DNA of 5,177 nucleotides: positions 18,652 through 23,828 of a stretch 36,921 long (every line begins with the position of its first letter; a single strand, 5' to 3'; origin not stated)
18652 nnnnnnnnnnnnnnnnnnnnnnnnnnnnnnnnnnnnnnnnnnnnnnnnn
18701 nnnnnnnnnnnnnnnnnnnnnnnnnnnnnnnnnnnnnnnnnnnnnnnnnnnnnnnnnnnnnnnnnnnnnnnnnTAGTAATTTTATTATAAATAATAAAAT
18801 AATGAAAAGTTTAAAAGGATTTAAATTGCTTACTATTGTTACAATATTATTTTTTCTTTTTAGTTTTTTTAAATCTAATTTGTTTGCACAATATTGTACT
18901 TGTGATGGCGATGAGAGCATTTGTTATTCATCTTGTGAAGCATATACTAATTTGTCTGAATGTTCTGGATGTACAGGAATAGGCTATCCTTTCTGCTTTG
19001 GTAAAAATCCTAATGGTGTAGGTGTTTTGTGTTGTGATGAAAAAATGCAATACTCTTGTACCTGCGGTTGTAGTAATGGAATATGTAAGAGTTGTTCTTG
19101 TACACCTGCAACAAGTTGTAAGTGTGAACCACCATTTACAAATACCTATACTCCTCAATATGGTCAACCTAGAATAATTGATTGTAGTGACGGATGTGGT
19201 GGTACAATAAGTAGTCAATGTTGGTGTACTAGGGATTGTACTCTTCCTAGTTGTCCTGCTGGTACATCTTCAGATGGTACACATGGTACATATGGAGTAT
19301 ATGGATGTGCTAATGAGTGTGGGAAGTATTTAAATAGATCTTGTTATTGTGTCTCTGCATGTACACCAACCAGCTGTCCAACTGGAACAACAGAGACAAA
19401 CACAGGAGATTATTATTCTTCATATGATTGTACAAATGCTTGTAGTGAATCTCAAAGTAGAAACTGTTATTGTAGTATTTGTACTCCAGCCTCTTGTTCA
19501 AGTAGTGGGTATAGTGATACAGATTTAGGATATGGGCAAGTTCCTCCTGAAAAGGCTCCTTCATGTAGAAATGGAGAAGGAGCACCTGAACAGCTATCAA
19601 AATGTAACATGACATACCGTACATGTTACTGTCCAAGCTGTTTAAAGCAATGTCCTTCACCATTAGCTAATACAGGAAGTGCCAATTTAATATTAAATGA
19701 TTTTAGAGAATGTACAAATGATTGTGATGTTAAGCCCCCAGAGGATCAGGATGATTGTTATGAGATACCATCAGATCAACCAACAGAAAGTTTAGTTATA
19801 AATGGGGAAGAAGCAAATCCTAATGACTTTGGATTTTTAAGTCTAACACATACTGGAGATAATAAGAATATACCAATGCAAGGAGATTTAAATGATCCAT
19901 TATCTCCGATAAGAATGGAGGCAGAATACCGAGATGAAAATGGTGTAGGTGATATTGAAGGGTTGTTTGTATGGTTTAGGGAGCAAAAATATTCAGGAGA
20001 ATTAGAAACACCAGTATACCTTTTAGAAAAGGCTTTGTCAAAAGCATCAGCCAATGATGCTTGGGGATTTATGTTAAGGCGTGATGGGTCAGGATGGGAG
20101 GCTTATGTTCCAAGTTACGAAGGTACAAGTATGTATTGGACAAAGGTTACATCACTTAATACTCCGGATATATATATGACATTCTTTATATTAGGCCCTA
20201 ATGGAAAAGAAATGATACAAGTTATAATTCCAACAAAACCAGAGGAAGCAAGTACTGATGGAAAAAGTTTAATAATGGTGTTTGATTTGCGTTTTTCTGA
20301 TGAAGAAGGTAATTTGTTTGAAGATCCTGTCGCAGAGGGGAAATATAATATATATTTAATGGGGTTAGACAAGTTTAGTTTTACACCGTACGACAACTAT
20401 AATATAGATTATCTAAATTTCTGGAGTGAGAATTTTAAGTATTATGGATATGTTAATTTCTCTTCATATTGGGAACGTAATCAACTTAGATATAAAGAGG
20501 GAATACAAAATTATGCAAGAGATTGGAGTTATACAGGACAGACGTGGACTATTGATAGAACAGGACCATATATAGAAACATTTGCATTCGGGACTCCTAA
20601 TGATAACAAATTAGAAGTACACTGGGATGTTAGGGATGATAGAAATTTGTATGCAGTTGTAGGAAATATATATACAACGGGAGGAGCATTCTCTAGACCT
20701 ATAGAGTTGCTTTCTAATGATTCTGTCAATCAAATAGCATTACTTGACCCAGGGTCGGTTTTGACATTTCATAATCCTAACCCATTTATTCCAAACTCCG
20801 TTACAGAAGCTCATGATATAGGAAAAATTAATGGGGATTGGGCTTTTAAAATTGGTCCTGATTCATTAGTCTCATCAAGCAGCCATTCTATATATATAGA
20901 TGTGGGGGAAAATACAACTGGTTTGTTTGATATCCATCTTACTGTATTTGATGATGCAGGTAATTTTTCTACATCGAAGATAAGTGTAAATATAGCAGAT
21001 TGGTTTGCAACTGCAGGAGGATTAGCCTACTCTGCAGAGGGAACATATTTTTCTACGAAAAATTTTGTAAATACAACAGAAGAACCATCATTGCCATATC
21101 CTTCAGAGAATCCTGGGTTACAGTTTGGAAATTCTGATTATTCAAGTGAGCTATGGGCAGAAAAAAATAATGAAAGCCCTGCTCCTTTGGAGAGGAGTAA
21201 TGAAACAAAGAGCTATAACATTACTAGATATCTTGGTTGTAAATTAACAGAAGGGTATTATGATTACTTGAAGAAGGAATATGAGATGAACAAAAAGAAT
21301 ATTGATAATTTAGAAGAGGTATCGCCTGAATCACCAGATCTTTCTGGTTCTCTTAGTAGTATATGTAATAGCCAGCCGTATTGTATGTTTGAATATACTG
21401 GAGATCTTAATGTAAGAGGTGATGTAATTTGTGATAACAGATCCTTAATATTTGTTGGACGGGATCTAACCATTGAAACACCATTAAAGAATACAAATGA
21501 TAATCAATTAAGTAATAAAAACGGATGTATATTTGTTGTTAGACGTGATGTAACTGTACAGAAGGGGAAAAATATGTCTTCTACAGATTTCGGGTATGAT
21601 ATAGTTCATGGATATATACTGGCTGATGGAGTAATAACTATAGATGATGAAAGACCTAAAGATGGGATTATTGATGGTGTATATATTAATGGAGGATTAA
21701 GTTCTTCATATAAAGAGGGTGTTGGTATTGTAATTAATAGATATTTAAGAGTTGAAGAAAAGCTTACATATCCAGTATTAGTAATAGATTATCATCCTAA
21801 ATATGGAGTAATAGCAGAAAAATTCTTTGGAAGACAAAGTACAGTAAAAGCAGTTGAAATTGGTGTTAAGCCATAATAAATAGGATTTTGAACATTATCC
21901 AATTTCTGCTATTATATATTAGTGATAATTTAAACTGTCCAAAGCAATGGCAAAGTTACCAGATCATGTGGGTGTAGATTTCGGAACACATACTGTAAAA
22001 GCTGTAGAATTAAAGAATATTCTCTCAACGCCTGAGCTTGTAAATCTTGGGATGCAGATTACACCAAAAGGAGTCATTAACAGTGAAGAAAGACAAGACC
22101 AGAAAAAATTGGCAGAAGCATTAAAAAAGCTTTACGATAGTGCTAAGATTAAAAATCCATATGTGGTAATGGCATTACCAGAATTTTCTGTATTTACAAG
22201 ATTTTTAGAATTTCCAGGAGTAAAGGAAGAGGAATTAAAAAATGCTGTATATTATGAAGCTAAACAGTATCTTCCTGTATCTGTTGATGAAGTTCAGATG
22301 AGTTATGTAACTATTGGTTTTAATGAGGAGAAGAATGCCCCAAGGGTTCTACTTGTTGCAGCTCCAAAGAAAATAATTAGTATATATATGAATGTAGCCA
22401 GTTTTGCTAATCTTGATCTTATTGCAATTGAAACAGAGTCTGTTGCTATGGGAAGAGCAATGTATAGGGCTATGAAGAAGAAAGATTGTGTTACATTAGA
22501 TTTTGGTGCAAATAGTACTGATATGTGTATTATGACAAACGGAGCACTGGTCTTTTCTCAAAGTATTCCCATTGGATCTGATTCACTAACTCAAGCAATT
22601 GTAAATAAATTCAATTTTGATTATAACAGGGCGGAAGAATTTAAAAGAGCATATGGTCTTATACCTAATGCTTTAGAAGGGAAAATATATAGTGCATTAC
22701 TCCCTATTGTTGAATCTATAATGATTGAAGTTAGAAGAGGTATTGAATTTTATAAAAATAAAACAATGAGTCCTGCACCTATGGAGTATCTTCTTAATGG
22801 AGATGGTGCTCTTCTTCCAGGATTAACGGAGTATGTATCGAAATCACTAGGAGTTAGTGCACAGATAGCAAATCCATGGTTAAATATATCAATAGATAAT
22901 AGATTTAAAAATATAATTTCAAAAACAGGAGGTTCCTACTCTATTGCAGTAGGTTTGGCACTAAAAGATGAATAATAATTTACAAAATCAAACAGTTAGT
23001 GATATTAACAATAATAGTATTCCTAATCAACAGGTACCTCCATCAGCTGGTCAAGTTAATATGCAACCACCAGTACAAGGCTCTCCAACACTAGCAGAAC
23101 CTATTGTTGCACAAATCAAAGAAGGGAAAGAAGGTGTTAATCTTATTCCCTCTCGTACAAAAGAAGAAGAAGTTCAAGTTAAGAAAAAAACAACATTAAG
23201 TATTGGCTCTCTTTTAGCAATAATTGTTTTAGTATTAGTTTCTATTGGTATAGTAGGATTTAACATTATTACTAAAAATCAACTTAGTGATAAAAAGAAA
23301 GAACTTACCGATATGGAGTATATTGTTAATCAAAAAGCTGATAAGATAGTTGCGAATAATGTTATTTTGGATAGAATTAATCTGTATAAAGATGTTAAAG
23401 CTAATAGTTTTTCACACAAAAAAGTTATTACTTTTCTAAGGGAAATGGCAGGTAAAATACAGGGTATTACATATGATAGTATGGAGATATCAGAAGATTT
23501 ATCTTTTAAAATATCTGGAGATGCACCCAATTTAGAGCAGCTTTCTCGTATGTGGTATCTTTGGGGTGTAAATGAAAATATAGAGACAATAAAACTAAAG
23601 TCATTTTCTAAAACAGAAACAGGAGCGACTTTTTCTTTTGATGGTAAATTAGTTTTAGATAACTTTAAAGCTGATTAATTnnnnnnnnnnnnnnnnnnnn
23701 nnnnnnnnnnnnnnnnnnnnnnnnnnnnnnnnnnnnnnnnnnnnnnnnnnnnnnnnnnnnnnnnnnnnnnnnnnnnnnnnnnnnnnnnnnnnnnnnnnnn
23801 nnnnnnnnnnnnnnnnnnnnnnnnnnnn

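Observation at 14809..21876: A ~7-kb module of Cys-rich giant secreted paralogs splits a secretin-less type IV pilus locus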

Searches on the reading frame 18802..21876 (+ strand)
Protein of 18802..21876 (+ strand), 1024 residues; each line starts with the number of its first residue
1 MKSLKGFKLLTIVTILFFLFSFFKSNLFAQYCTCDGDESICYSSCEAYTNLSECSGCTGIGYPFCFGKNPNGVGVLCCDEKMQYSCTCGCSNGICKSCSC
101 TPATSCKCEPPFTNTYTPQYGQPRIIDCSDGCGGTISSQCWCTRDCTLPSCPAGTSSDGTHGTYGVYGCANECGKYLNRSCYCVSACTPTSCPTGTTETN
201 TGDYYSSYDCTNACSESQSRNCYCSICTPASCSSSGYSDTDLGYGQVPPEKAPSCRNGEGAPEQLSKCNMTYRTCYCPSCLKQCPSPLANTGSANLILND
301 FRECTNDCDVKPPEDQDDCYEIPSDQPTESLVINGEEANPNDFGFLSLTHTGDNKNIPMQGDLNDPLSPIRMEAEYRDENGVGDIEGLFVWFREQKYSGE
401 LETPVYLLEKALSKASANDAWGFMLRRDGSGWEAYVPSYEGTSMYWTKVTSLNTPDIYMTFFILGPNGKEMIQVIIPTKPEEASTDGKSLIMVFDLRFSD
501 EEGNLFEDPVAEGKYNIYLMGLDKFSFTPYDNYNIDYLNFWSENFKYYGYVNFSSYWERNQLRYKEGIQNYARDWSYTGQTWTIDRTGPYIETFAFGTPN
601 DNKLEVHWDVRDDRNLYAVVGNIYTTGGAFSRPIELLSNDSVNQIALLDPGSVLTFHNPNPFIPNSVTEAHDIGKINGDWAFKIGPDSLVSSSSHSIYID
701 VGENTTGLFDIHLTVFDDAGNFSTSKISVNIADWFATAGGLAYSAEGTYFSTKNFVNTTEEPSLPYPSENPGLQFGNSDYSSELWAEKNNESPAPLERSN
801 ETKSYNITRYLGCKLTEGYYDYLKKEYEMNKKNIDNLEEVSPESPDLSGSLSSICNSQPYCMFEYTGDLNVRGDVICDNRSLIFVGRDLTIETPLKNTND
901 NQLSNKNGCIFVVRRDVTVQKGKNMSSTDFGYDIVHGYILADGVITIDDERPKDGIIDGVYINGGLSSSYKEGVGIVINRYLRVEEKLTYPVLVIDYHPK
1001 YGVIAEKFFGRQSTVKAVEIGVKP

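Call 4: search_protein_families(library=pfam, proteins=[window:18802-21876:+], max_evalue=1)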
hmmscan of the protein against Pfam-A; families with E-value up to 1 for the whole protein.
window:18802-21876:+ (1024 aa): 1 family
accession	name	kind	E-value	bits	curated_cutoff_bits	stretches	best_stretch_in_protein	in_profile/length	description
PF22352.2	K319L-like_PKD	-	0.15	12.5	27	1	679-731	32-84/84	K319L-like, PKD domain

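Call 66: search_protein_families(library=ncbifam, proteins=[window:18802-21876:+], max_evalue=0.1)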
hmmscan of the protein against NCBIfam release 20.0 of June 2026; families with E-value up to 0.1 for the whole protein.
window:18802-21876:+ (1024 aa): 1 family
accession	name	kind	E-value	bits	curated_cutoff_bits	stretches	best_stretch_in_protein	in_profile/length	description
NF002242.0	PRK01151.1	equivalog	0.094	12.3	72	0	811-841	12-42/67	30S ribosomal protein S17e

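Call 67: search_protein_families(library=padloc, proteins=[window:18802-21876:+], max_evalue=0.1)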
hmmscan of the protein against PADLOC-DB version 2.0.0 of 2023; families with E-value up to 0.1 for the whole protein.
window:18802-21876:+ (1024 aa): 0 families

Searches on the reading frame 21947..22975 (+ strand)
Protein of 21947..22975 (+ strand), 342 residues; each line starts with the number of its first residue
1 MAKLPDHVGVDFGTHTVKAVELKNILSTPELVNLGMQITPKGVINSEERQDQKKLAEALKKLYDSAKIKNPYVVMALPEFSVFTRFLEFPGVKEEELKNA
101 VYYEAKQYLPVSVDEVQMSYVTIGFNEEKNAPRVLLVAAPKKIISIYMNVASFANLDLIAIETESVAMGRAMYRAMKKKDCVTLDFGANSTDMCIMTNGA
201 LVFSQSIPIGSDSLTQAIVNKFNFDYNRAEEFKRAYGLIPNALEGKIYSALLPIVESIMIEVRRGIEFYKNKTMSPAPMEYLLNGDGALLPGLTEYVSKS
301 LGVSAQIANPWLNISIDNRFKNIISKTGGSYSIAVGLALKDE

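Call 10: search_protein_families(library=pfam, proteins=[window:21947-22975:+], max_evalue=0.01)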
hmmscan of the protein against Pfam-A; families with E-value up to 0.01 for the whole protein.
window:21947-22975:+ (342 aa): 5 families
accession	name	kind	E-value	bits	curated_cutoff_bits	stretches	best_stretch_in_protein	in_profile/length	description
PF11104.14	PilM_2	-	3.8e-49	167.9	27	1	9-340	1-338/340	Type IV pilus assembly protein PilM;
PF14450.12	FtsA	-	1.1e-14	55.3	31.8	1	183-311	2-113/127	Cell division protein FtsA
PF06723.19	MreB_Mbl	-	3.4e-08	33.1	27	1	174-227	140-193/327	MreB/Mbl protein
PF02541.22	Ppx-GppA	-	0.00033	20.6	27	1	157-235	89-168/285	Ppx/GppA phosphatase family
PF25216.1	Volactin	-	0.00053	20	35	1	157-301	141-291/321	Volactin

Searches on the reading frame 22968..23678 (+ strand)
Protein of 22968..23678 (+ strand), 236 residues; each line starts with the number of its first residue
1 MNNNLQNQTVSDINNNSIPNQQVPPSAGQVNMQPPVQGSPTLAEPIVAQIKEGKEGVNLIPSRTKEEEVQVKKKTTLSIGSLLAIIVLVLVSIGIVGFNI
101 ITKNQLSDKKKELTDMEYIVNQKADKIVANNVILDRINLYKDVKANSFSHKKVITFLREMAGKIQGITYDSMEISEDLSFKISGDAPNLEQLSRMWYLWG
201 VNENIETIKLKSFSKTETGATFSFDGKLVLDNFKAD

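Call 10: search_protein_families(library=pfam, proteins=[window:22968-23678:+], max_evalue=0.01)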
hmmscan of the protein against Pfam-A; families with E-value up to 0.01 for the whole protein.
window:22968-23678:+ (236 aa): 2 families
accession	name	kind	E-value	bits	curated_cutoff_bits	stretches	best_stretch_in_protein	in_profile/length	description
PF05808.16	Podoplanin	-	0.00071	20.3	30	1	63-100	86-123/135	Podoplanin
PF24073.1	DUF7365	-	0.0011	19.5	27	1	85-136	14-65/101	Coiled-coil region of unknown function (DUF7365)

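Call 66: search_protein_families(library=ncbifam, proteins=[window:22968-23678:+], max_evalue=0.1)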
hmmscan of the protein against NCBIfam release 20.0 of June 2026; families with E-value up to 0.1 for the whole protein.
window:22968-23678:+ (236 aa): 1 family
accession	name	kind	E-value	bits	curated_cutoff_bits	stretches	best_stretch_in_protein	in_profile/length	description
NF042931.1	SAG1386_EF1546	equivalog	0.014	15.4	80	1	50-117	7-67/158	SAG1386/EF1546 family surface-associated protein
